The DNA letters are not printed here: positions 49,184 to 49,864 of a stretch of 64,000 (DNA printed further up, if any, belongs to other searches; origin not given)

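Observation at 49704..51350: GroEL-type chaperonin without an adjacent GroES, co-transcribed with a 126-aa unknown protein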

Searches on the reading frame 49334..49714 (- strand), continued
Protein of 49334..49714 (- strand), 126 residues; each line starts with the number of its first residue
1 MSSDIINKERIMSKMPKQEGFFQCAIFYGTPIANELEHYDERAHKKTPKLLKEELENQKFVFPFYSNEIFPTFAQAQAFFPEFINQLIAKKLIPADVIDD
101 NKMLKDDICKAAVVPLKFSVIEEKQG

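Call 75: search_protein_families(library=pfam, alignment_id=A4, max_evalue=0.1)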
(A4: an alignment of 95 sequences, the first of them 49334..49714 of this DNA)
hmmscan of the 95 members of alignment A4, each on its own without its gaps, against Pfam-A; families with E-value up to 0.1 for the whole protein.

A. member 1, window:49334-49714:- (126 aa): 0 families

B. families by the number of members that match (of 95 scanned): 16 families
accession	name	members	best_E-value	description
PF18196.7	Cdh1_DBD_1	2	0.016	Chromodomain helicase DNA-binding domain 1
PF17170.10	DUF5128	1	0.0087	6-bladed beta-propeller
PF18110.6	BRCC36_C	1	0.014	BRCC36 C-terminal helical domain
PF13184.12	KH_5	1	0.015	NusA-like KH domain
PF16763.10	Spidroin_N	1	0.016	Major ampullate spidroin 1, spider silk protein 1, N-term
PF03135.19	CagE_TrbE_VirB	1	0.019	CagE, TrbE, VirB family, component of type IV transporter system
PF23772.1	Phage_g100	1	0.032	Phage g100-like protein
PF08234.17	Spindle_Spc25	1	0.037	Chromosome segregation protein Spc25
PF25669.1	SMP_MUG190-like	1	0.042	MUG190-like SMP domain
PF15613.11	WSD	1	0.046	Williams-Beuren syndrome DDT (WSD), D-TOX E motif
PF16250.10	DUF4907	1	0.049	Domain of unknown function (DUF4907)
PF01555.25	N6_N4_Mtase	1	0.05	DNA methylase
PF18063.6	BB_PF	1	0.052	Beta barrel Pore-forming domain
PF25120.1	DUF7814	1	0.069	Domain of unknown function (DUF7814)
PF02020.24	W2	1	0.076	eIF4-gamma/eIF5/eIF2-epsilon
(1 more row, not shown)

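Call 76: search_protein_families(library=phrogs, alignment_id=A4, max_evalue=0.01)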
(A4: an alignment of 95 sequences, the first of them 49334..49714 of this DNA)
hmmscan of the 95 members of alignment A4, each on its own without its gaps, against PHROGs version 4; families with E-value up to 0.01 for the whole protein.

A. member 1, window:49334-49714:- (126 aa): 0 families

B. families by the number of members that match (of 95 scanned): 3 families
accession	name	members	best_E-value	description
phrog_5780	-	1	0.00051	-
phrog_12571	-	1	0.0012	-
phrog_23881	-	1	0.0055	-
